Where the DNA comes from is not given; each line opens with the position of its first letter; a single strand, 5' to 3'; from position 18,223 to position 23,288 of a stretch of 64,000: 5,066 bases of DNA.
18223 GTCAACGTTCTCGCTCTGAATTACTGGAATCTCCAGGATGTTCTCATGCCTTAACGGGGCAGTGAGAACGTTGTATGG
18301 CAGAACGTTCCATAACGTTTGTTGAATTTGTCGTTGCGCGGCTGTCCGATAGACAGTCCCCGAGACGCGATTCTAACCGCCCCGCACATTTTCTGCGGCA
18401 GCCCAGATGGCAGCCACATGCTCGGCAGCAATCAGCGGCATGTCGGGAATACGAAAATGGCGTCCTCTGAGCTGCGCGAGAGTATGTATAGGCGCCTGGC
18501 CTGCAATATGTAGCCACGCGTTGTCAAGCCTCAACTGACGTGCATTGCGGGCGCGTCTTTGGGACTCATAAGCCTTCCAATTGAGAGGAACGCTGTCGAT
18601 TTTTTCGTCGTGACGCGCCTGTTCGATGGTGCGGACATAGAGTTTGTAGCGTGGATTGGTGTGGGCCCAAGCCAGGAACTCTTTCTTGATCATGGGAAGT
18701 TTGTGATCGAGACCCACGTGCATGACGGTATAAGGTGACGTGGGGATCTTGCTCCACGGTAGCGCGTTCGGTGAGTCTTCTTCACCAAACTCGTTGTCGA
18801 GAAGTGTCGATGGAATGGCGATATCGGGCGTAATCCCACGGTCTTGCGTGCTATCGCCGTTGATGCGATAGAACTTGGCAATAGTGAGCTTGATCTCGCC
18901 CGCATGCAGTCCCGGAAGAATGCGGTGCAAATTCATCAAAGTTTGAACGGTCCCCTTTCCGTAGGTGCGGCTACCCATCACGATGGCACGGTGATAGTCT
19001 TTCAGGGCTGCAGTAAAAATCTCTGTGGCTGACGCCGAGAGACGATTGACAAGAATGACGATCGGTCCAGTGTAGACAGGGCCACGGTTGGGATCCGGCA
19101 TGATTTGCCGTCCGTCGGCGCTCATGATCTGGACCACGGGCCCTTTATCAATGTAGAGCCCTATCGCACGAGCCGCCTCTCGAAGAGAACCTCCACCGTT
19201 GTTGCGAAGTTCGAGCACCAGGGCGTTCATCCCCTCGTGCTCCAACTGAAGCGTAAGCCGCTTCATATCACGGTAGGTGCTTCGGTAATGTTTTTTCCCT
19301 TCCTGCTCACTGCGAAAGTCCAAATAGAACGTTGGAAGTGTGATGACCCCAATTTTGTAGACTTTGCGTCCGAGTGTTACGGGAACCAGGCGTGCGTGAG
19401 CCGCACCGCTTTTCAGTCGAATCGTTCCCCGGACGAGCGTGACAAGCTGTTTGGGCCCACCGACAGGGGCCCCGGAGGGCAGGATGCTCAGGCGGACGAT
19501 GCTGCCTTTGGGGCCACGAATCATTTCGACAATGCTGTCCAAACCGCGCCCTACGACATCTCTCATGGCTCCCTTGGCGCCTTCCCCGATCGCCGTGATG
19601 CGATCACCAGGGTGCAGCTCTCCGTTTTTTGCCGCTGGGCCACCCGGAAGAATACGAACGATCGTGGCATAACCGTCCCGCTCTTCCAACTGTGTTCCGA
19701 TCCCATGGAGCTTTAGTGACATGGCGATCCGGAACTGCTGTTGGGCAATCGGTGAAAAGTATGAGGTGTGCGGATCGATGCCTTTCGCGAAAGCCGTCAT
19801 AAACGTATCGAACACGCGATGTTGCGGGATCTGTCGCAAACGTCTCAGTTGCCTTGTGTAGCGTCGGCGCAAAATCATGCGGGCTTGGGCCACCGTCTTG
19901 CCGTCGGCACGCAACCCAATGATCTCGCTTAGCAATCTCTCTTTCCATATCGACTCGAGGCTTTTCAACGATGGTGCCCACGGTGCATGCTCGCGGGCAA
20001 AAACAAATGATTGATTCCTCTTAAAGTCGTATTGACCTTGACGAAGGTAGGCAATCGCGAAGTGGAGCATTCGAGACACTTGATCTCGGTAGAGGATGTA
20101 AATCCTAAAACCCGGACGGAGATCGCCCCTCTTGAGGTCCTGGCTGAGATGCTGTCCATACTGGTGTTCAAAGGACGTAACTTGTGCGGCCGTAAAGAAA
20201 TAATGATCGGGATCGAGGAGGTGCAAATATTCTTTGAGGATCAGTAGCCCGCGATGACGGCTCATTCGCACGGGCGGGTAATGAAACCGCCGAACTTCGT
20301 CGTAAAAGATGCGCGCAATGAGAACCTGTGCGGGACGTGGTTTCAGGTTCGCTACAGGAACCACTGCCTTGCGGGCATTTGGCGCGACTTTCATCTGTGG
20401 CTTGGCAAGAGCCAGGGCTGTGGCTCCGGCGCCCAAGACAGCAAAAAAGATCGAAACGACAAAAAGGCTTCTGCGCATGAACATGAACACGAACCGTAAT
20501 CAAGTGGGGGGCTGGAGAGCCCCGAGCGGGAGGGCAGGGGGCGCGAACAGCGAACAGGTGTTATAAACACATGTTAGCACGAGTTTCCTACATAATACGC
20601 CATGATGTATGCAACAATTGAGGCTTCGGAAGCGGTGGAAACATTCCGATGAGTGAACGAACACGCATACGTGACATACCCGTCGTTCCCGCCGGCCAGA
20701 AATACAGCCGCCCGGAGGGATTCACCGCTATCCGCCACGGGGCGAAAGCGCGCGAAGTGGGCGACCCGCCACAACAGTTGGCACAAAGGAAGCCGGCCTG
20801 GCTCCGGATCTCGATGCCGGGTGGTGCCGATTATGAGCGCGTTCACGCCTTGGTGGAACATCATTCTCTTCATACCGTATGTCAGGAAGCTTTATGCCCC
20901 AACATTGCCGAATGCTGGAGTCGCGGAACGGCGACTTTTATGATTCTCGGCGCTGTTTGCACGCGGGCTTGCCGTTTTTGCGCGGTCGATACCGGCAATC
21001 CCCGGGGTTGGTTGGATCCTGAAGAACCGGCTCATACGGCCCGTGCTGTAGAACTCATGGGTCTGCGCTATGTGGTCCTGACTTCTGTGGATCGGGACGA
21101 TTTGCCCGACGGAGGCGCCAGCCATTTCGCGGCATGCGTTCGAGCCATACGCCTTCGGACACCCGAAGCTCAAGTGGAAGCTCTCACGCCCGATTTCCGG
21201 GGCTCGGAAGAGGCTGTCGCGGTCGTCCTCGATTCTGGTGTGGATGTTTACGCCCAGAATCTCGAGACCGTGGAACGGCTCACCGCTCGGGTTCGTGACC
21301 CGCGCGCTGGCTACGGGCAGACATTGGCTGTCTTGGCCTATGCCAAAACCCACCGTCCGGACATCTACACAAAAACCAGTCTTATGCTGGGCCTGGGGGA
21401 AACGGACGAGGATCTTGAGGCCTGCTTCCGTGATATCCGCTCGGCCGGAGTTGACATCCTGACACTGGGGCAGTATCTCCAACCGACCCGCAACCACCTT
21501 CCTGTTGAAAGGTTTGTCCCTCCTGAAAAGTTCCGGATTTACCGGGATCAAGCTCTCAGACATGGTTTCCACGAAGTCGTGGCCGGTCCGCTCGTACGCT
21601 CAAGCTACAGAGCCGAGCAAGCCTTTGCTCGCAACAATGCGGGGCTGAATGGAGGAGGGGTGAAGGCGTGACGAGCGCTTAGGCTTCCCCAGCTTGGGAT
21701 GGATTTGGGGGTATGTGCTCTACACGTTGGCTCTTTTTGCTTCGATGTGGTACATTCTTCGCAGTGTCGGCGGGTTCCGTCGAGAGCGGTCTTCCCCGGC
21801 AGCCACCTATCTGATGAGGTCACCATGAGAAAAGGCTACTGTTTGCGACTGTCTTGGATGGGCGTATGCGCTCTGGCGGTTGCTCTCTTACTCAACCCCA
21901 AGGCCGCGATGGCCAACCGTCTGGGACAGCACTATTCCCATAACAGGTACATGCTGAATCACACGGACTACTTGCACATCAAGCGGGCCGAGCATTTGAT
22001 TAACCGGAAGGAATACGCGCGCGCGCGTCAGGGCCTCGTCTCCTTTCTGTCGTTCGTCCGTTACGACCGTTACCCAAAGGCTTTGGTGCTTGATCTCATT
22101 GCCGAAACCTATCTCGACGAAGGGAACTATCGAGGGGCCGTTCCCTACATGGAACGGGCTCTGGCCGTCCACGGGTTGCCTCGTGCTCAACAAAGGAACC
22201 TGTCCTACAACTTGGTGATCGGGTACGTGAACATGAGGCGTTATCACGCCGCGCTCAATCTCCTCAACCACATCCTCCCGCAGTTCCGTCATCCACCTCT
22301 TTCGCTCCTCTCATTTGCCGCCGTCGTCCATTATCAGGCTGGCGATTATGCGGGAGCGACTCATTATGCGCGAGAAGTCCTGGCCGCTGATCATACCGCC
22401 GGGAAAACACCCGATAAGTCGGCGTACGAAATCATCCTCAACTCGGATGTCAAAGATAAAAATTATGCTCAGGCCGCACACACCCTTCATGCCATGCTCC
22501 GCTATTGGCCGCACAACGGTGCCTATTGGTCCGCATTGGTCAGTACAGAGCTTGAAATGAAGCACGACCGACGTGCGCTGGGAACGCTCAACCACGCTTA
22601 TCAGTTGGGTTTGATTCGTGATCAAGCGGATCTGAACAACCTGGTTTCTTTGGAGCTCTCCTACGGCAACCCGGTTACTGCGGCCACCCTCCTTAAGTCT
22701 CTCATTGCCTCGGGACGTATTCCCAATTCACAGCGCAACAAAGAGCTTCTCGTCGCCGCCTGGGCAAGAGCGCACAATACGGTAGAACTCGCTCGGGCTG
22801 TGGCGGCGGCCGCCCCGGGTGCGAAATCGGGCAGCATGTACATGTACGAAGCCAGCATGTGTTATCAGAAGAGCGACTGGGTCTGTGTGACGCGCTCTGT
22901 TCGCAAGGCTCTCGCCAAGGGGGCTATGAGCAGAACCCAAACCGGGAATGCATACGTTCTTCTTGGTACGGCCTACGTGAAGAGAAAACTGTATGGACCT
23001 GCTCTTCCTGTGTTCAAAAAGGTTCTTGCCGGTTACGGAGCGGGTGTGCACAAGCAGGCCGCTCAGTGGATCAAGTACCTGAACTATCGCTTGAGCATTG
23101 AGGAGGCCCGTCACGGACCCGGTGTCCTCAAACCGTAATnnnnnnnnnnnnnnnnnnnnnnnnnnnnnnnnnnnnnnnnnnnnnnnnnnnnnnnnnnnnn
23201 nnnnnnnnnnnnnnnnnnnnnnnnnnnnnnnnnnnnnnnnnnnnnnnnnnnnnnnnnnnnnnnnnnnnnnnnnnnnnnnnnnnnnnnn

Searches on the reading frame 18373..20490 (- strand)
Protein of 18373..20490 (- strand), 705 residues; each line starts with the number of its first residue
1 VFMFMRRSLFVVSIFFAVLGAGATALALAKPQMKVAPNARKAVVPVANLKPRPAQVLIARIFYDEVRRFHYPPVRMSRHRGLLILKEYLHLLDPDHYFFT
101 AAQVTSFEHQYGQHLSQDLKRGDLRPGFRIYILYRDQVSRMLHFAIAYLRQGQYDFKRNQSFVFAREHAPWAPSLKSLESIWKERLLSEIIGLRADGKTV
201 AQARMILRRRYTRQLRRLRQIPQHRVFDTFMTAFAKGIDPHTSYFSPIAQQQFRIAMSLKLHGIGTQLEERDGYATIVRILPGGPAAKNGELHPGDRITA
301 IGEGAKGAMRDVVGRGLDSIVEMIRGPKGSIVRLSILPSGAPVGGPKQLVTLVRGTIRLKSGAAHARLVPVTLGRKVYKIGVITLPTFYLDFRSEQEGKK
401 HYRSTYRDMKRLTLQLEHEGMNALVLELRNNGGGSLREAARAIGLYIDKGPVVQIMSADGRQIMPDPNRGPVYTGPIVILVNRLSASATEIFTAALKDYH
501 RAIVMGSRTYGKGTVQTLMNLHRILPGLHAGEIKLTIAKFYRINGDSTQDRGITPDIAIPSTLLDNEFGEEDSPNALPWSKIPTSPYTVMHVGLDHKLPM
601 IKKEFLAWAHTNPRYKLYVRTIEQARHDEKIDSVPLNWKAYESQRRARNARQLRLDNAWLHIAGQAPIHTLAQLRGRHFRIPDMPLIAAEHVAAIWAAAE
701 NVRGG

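Call 78: search_protein_families(library=pfam, proteins=[window:18373-20490:-], max_evalue=0.00001)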
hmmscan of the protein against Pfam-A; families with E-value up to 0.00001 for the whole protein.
window:18373-20490:- (705 aa): 4 families
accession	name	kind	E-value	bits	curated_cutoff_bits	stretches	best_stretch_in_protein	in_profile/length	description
PF17804.6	TSP_NTD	-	1.6e-42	146.3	26.4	1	66-247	5-187/188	Tail specific protease N-terminal domain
PF03572.23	Peptidase_S41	-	1.1e-40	139.4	24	1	379-558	1-164/165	Peptidase family S41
PF11818.13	DUF3340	-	4.4e-15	56.6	28.6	1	566-671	4-108/155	C-terminal domain of tail specific protease (DUF3340)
PF00595.29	PDZ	-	2.7e-10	40.9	23.2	1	256-336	5-80/81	PDZ domain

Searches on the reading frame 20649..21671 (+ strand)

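Call 78: search_protein_families(library=pfam, proteins=[window:20649-21671:+], max_evalue=0.00001)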
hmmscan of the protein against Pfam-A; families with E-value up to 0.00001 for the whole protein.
window:20649-21671:+ (340 aa): 2 families
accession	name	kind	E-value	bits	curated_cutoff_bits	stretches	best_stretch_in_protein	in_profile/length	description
PF04055.27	Radical_SAM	-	4e-23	82.8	29.5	1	99-262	2-165/166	Radical SAM superfamily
PF16881.10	LIAS_N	-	1.6e-06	28.9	27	1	45-83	58-96/96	N-terminal domain of lipoyl synthase of Radical_SAM family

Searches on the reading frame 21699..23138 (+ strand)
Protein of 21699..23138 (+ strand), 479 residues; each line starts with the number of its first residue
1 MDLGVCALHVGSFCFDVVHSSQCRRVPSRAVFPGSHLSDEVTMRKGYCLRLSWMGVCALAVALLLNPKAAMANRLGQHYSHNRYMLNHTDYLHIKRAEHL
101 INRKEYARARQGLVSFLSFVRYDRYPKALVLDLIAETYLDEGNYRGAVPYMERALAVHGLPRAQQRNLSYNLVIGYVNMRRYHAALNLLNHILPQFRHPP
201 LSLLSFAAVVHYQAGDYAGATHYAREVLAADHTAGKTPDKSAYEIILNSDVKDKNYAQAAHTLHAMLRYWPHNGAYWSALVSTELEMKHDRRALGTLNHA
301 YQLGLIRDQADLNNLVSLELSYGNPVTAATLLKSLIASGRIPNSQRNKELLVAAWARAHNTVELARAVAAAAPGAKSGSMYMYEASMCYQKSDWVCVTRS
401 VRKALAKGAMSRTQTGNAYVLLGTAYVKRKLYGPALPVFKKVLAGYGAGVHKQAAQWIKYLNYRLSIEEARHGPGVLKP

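Call 78: search_protein_families(library=pfam, proteins=[window:21699-23138:+], max_evalue=0.00001)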
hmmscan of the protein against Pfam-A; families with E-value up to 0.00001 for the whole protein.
window:21699-23138:+ (479 aa): 4 families
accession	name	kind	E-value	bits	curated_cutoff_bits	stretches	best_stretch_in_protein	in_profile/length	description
PF14559.12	TPR_19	-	1.9e-09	38.1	25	0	139-198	2-57/68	Tetratricopeptide repeat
PF13374.12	TPR_10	-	5.7e-08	33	27.5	0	131-158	5-32/42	Tetratricopeptide repeat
PF07719.23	TPR_2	-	2.6e-07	30.7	27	0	129-156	2-29/34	Tetratricopeptide repeat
PF13176.12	TPR_7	-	5.7e-06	26.5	27.9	0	131-157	2-28/36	Tetratricopeptide repeat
